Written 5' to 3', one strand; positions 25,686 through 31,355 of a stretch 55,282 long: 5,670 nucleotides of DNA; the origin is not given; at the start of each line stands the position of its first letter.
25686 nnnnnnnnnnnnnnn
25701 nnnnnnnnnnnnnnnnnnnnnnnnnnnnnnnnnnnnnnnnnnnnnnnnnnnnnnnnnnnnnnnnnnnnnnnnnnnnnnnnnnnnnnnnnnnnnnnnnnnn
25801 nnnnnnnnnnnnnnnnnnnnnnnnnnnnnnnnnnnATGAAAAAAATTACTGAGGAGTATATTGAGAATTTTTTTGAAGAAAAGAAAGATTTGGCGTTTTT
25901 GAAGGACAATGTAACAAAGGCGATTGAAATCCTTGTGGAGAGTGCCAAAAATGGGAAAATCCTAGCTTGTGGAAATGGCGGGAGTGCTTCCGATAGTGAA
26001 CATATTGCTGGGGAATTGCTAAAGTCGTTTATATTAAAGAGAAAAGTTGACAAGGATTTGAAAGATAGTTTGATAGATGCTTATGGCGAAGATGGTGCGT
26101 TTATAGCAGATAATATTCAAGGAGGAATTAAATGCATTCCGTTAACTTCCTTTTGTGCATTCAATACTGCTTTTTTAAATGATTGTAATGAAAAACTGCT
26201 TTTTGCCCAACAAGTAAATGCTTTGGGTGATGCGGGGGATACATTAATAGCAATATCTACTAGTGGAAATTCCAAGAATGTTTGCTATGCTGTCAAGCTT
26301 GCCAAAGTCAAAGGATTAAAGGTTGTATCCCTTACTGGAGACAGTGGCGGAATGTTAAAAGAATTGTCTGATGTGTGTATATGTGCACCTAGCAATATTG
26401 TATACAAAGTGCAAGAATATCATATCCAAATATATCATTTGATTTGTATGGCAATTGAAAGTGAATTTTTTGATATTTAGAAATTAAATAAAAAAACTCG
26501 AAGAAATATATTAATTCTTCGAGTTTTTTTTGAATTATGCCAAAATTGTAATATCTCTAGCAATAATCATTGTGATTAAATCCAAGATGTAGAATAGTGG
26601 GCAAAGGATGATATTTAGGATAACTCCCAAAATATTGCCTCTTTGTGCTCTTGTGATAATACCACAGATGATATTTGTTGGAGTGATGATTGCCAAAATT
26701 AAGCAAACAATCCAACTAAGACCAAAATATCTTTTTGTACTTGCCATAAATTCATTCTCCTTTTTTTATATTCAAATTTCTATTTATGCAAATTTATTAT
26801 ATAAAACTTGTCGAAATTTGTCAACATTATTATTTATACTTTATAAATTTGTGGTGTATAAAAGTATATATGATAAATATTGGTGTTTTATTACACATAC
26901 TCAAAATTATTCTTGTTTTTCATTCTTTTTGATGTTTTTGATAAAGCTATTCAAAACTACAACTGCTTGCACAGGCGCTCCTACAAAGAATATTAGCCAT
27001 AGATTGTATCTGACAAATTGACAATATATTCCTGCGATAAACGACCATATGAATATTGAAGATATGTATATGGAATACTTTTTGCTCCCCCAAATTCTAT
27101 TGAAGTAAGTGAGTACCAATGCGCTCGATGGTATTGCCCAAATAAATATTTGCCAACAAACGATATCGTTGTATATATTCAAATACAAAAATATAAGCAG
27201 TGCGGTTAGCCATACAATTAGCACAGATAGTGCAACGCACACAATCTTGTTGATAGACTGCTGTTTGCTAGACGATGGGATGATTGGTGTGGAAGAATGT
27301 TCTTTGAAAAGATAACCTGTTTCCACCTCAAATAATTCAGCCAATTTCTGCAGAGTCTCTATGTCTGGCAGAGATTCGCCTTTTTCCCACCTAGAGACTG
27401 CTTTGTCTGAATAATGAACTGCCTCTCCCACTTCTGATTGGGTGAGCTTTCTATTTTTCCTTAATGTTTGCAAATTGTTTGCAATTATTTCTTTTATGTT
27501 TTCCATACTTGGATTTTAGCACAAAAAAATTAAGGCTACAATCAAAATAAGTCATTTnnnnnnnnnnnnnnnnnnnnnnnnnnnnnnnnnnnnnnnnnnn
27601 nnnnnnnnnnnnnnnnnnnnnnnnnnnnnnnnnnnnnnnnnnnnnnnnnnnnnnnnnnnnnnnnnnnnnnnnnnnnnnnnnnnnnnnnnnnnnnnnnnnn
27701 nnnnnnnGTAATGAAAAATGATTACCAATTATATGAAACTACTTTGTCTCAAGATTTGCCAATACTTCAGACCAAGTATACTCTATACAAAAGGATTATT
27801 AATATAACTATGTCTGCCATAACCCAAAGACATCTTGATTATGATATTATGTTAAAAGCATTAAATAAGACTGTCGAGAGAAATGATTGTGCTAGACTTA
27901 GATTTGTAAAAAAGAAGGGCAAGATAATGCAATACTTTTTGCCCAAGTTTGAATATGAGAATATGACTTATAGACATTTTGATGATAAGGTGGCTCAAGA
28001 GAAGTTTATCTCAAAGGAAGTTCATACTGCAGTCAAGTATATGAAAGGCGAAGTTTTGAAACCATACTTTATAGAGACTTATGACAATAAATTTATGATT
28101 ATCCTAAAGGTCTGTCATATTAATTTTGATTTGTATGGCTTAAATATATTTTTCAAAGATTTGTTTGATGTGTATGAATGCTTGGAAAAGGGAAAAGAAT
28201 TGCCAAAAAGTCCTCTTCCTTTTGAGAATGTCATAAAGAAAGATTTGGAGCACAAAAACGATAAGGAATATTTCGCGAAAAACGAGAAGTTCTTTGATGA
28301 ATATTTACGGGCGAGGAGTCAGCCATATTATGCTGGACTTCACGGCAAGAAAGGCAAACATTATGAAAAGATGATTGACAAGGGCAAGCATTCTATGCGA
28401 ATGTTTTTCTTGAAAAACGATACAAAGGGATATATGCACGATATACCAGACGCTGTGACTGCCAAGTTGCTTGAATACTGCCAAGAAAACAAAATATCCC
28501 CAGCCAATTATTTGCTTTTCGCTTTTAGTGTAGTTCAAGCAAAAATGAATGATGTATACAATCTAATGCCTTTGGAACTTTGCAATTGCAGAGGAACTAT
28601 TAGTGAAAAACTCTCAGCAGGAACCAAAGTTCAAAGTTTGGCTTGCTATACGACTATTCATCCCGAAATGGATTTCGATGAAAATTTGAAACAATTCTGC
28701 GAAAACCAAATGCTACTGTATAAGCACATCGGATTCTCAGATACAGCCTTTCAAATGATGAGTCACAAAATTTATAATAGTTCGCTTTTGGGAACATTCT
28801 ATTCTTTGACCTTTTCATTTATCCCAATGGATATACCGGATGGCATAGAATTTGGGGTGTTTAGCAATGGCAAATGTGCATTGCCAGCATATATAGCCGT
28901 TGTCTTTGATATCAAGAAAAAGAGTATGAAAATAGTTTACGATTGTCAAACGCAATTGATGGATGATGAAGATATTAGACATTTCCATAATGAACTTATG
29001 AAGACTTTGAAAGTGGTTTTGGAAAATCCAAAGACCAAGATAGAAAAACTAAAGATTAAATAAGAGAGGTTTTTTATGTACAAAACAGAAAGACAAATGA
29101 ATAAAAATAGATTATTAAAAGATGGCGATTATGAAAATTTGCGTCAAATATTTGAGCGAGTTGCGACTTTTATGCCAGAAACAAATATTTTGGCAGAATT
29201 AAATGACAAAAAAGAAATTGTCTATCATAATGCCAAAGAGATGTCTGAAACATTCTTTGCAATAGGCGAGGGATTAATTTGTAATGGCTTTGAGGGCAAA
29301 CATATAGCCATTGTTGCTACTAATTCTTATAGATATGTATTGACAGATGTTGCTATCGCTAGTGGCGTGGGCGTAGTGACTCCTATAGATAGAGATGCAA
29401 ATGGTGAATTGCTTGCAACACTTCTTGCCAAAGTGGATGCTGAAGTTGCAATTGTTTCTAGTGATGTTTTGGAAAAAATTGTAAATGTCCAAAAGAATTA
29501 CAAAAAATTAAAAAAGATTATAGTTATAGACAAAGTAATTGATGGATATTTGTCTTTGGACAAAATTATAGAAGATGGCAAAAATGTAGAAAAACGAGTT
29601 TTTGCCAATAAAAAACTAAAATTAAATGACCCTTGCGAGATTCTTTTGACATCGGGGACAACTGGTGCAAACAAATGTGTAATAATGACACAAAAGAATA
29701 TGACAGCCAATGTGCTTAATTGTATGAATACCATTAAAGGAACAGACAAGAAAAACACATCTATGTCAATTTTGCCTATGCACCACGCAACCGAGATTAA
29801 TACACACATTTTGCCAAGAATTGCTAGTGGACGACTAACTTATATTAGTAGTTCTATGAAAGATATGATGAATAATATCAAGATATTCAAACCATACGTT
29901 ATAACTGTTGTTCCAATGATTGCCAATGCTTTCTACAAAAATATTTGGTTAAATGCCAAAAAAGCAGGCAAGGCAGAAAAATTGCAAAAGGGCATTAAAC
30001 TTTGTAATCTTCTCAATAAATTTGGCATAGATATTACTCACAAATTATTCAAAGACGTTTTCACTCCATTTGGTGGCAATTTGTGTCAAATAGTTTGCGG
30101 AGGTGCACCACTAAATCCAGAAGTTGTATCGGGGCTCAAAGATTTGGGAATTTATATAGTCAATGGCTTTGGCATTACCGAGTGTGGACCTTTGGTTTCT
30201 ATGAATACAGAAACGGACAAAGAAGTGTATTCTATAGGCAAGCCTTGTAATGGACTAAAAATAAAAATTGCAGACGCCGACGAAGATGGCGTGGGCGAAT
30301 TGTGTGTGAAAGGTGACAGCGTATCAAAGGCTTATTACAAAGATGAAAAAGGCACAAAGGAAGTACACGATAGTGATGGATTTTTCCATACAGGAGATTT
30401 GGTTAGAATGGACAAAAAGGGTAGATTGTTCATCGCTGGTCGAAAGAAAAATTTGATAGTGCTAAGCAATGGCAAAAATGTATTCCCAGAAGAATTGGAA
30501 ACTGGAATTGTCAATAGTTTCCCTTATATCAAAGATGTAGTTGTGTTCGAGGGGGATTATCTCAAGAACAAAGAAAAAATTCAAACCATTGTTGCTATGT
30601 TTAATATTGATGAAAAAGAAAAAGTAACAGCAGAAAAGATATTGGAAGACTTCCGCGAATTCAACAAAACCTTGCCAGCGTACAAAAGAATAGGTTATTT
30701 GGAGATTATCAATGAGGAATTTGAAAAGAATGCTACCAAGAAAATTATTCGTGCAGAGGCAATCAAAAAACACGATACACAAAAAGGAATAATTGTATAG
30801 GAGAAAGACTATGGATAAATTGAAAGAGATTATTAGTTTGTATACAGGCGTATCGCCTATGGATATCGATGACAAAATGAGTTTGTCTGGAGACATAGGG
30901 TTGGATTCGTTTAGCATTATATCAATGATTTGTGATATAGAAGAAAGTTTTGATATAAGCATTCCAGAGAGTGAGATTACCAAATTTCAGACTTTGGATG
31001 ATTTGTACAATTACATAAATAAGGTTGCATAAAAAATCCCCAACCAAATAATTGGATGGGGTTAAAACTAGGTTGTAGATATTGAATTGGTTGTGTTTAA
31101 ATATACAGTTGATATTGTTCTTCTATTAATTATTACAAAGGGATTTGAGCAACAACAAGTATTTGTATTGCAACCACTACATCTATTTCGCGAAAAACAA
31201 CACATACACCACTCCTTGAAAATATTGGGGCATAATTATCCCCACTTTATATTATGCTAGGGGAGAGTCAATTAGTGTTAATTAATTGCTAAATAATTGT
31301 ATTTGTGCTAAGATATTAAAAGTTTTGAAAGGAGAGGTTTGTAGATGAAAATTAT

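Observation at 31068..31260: Unannotated 45-aa Cys-rich micro-ORF beside the C/A/T cassette, apparently sharing an N-terminal module with the collagen-like protein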

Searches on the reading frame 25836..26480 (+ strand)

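Call 6: search_protein_families(library=pfam, proteins=[window:25836-26480:+], max_evalue=0.01)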
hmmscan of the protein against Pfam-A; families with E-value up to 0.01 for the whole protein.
window:25836-26480:+ (214 aa): 2 families
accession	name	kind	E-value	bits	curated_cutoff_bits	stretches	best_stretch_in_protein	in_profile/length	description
PF13580.11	SIS_2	-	3.2e-17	63.3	27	2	116-168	84-138/138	SIS domain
PF01380.27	SIS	-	5.1e-09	36.5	25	1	123-187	43-107/131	SIS domain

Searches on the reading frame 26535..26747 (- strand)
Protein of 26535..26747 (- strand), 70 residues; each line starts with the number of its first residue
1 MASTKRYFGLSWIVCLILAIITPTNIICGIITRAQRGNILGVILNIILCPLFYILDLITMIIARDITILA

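Call 6: search_protein_families(library=pfam, proteins=[window:26535-26747:-], max_evalue=0.01)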
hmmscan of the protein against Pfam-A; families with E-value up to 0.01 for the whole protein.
window:26535-26747:- (70 aa): 1 family
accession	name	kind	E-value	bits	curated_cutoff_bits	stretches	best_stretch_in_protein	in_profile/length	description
PF19727.4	DUF6219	-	0.0056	17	27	0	3-30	28-55/69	Family of unknown function (DUF6219)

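Call 60: search_protein_families(library=ncbifam, proteins=[window:26535-26747:-], max_evalue=1)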
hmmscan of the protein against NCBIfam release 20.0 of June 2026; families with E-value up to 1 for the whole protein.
window:26535-26747:- (70 aa): 0 families

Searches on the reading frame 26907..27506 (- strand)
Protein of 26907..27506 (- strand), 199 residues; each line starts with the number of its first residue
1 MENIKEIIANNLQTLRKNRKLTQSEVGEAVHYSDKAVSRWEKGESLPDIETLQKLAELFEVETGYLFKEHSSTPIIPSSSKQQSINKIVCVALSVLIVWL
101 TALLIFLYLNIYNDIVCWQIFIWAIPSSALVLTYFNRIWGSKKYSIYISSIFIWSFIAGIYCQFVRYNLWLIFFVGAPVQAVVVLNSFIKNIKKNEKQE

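Call 6: search_protein_families(library=pfam, proteins=[window:26907-27506:-], max_evalue=0.01)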
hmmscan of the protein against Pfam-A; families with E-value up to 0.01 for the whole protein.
window:26907-27506:- (199 aa): 4 families
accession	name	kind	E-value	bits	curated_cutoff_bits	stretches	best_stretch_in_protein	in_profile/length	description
PF01381.28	HTH_3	-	1.6e-14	54.1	23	1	12-66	1-55/55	Helix-turn-helix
PF13560.12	HTH_31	-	1.1e-09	38.9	27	1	12-61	6-56/64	Helix-turn-helix domain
PF12844.13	HTH_19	-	1.3e-08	35.1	30.2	1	11-68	3-60/64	Helix-turn-helix domain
PF13443.12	HTH_26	-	0.00049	20.7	22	1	11-63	1-54/63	Cro/C1-type HTH DNA-binding domain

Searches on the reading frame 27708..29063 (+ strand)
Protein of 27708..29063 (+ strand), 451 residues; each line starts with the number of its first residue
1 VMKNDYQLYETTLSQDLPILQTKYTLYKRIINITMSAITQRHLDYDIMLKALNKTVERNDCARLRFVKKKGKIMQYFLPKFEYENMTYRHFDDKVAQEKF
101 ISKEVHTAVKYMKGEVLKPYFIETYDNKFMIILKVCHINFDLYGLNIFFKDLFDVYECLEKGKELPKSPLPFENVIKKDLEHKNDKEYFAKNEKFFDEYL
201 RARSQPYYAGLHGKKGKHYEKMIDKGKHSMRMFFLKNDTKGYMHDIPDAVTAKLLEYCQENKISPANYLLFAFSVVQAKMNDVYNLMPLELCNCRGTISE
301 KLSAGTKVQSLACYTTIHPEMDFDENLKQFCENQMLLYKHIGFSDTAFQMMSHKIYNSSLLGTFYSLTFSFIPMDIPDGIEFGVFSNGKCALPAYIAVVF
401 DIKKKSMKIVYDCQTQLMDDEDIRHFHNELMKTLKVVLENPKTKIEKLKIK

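Call 6: search_protein_families(library=pfam, proteins=[window:27708-29063:+], max_evalue=0.01)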
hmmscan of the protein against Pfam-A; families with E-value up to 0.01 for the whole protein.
window:27708-29063:+ (451 aa): 1 family
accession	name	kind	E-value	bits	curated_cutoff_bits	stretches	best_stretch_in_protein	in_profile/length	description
PF00668.25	Condensation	-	3.9e-23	82.3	30.6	1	29-450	25-446/456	Condensation domain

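Call 13: find_related_loci(query=window:27708-29063:+, collection=genome_contigs, flank=6000)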
Query window:27708-29063:+ (451 aa) in genome_contigs; peptide patterns used: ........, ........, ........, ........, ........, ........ (x = any residue, [..] = any of these).
31 stretches matched a pattern; 2 encode a relative of the query (tblastn E <= 1e-3); 2 distinct loci.
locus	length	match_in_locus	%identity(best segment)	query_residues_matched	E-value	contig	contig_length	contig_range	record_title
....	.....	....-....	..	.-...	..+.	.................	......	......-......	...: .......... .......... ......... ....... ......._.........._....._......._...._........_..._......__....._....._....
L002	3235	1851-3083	19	30-450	3e-10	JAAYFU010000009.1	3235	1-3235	MAG: Clostridiaceae bacterium isolate AS09scLD_113 19065_AS09, whole genome shotgun sequence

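Call 60: search_protein_families(library=ncbifam, proteins=[window:27708-29063:+], max_evalue=1)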
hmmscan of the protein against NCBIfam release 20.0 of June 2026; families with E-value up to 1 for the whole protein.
window:27708-29063:+ (451 aa): 3 families
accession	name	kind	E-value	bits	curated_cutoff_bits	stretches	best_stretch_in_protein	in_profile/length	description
NF038078.1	NRPS_MxcG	equivalog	4e-07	27.7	2300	1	42-207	38-205/1442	myxochelin non-ribosomal peptide synthetase MxcG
NF004282.0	PRK05691.1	subfamily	3.3e-06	23.4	4090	1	41-172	1761-1897/4334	non-ribosomal peptide synthase/polyketide synthase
NF007605.2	PRK10252.1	equivalog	8.7e-05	20.2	2400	1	42-203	37-203/1292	enterobactin non-ribosomal peptide synthetase EntF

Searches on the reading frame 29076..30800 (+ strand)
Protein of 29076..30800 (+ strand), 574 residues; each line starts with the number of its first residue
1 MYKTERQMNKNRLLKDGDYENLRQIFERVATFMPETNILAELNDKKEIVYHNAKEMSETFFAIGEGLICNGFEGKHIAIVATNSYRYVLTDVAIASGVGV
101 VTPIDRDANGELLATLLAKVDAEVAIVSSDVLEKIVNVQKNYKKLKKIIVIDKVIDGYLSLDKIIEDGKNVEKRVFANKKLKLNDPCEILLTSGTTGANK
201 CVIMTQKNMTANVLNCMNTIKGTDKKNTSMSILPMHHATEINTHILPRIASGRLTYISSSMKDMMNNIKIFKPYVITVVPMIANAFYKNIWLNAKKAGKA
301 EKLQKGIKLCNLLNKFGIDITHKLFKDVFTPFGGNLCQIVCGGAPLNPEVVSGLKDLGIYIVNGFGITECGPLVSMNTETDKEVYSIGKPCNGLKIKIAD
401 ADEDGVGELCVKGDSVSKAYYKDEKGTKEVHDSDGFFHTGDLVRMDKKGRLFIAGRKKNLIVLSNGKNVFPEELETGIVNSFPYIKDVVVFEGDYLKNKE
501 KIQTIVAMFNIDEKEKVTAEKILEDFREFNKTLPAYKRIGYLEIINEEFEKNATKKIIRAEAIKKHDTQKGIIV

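Call 6: search_protein_families(library=pfam, proteins=[window:29076-30800:+], max_evalue=0.01)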
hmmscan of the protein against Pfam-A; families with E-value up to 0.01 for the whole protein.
window:29076-30800:+ (574 aa): 2 families
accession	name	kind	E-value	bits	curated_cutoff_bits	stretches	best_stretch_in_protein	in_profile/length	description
PF00501.34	AMP-binding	-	1.2e-52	179.5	29.9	1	52-421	23-384/384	AMP-binding enzyme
PF23562.2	AMP-binding_C_3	-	7.4e-07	30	20.8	1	459-567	2-113/124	AMP-binding enzyme C-terminal domain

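Call 26: find_related_loci(query=window:29076-30800:+, collection=metagenome_contigs, flank=3500)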
Query window:29076-30800:+ (574 aa) in metagenome_contigs; peptide patterns used: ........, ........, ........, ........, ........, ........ (x = any residue, [..] = any of these).
153 stretches matched a pattern, but none encodes a relative of the query by tblastn (E <= 1e-3).

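Call 60: search_protein_families(library=ncbifam, proteins=[window:29076-30800:+], max_evalue=1)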
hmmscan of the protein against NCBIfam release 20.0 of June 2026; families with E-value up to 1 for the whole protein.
window:29076-30800:+ (574 aa): 99 families (the best 25 are shown)
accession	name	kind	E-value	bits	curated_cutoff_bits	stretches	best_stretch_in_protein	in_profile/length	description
NF004837.0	PRK06187.1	subfamily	5.1e-61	206.5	476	2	338-561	290-517/531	long-chain-fatty-acid--CoA ligase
NF052269.1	Staph_lig_FadD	equivalog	2.2e-47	161.5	650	2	336-564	267-491/499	long-chain-fatty-acid--CoA ligase FadD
NF005307.0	PRK06839.1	equivalog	6.8e-46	156.9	748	2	340-565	270-492/496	o-succinylbenzoate--CoA ligase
TIGR01923.1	menE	equivalog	5.1e-43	147.6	330.15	2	335-493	225-382/442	o-succinylbenzoate--CoA ligase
NF006182.0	PRK08316.1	subfamily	3.2e-42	144.7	663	2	21-269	12-257/523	fatty acyl-CoA synthetase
NF009233.0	PRK12583.1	subfamily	7.2e-41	140.2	832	2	342-558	325-542/558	fatty acid CoA ligase family protein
NF038343.1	ligase_FadD11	exception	2e-39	135.5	950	2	338-564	331-542/585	fatty acid--CoA ligase FadD11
NF005801.1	PRK07656.1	equivalog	9e-39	133.4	657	2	339-559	284-496/500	FadD3 family acyl-CoA ligase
NF006523.0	PRK08974.1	equivalog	6.8e-37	126.8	884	2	339-563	330-550/561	long-chain-fatty-acid--CoA ligase FadD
NF005702.0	PRK07514.1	subfamily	2.2e-35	122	558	2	339-556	275-490/506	malonyl-CoA synthase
NF004511.1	PRK05852.1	equivalog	3.1e-35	121.8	650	2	340-526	280-468/505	FadD7 family fatty acid--CoA ligase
NF004229.0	PRK05677.1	subfamily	5.4e-35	120.9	879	2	340-564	332-553/563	long-chain-fatty-acid--CoA ligase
NF006572.0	PRK09088.1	equivalog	6.6e-35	120.7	696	2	335-491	258-420/491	acyl-CoA synthetase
NF004114.0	PRK05605.1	equivalog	1e-34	119.9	766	2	340-560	344-563/575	long-chain-fatty-acid--CoA ligase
NF005676.0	PRK07470.1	equivalog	4.8e-34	117.9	774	2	336-561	295-528/544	acyl-CoA synthetase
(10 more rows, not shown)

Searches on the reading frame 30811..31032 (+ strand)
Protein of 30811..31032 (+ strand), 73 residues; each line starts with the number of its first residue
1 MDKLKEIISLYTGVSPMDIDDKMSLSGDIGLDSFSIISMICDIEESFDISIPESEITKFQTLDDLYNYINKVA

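Call 6: search_protein_families(library=pfam, proteins=[window:30811-31032:+], max_evalue=0.01)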
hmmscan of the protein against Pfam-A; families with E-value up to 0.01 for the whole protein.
window:30811-31032:+ (73 aa): 2 families
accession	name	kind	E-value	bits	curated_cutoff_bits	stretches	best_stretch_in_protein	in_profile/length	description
PF00550.31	PP-binding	-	2.9e-12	47.1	20.8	1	2-69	1-67/67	Phosphopantetheine attachment site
PF14573.12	PP-binding_2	-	0.00072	20.2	32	1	31-68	46-83/96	Acyl-carrier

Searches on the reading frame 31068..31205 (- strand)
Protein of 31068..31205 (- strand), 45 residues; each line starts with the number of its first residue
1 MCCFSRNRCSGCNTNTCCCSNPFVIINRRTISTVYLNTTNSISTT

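Call 6: search_protein_families(library=pfam, proteins=[window:31068-31205:-], max_evalue=0.01)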
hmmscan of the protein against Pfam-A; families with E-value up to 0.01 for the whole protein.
window:31068-31205:- (45 aa): 0 families

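Call 12: find_homologous_proteins(query=window:31071-31205:-, max_evalue=10)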
Query seq(45 aa): no candidate shares three 5-residue words with the query. No homologue found.
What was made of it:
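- Tried and rejected: Word-indexed homologue search with the peptide alone found nothing (call 12).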

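Call 34: search_protein_representatives(protein=window:31071-31205:-)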
Query: 45 residues. Proteins with E-value up to 0.001 (for the whole library): 4; up to 1e-10: 1; up to 1e-30: 0. The best 4 are listed.
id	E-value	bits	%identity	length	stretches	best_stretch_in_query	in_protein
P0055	1.6e-13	65.0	42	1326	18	11-38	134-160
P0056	2.1e-10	55.4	38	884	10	8-32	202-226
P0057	7.9e-06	41.4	67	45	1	4-43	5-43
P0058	3.8e-04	36.2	41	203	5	2-35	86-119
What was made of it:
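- One member was found independently by an exhaustive search (P0057, E 7.9e-6, call 34).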

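Call 44: find_homologous_proteins(query=A2, max_evalue=10)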
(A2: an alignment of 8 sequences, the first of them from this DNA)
Query A2 (8 sequences) (45 aa, profile of the alignment): 2 proteins with E <= 10 among 631 candidates.
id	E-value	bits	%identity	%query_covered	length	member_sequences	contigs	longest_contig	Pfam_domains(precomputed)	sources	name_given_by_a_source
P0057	3.1e-19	86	66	91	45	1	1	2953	-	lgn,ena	-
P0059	1.2e-4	40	69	29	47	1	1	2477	-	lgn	-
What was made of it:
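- On Sigma-K-dependent Cys-rich spore-surface proteins: Searches of 5.8 and 1.84 billion proteins found no named relative (calls 12, 34, 44).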

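Call 46: find_encoding_contigs(protein=P0059, flank=3000, max_places=3)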
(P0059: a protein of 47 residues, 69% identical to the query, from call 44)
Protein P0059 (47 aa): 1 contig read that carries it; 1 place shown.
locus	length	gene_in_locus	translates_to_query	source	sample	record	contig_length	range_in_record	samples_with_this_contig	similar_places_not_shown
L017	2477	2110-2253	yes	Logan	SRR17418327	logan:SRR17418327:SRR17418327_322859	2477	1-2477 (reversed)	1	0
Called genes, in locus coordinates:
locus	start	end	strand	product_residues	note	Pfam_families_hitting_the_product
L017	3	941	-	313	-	?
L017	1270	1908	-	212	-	PF23023:Anti-Pycsar_Apyc1 (weak), PF00753:Lactamase_B, PF12706:Lactamase_B_2 (weak)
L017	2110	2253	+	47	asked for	-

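Call 47: find_related_loci(query=A2, collection=metagenome_contigs, flank=3000)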
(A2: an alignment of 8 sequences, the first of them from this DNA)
Query A2 (45 aa) in metagenome_contigs; peptide patterns used: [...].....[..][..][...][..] (x = any residue, [..] = any of these).
63 stretches matched a pattern, but none encodes a relative of the query by tblastn (E <= 1e-3).
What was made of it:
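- Tried and rejected: JGI metagenome scans found nothing, neither with the acyl-ligase gene (call 26) nor with the family alignment (call 47).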

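Call 60: search_protein_families(library=ncbifam, proteins=[window:31071-31205:-], max_evalue=1)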
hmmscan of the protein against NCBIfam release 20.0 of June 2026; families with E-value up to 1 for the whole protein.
seq(45 aa): 0 families

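Call 79: predict_structure(alignment_id=A5)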
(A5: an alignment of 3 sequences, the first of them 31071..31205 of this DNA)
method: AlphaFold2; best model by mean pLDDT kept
length: 45 residues; sequences in the alignment: 3
mean_pLDDT: 47.0   pTM: 0.15
mean pLDDT of the five models: 47.0, 44.3, 43.1, 39.3, 39.3
residues with pLDDT >= 90: 0; 70-90: 0; 50-70: 12; < 50: 33
segments of 3 or more residues with pLDDT < 50: 21-24, 26-45
pLDDT, mean of each block of 10 residues (from residue 1): 50 51 47 44 39
secondary structure: DSSP gave nothing for this model
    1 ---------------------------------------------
elements in order:
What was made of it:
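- The structure prediction is uninformative (pLDDT 47, call 79).
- Tried and rejected: AlphaFold on the peptide with 3 sequences gave pLDDT 47 and no secondary structure (call 79).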
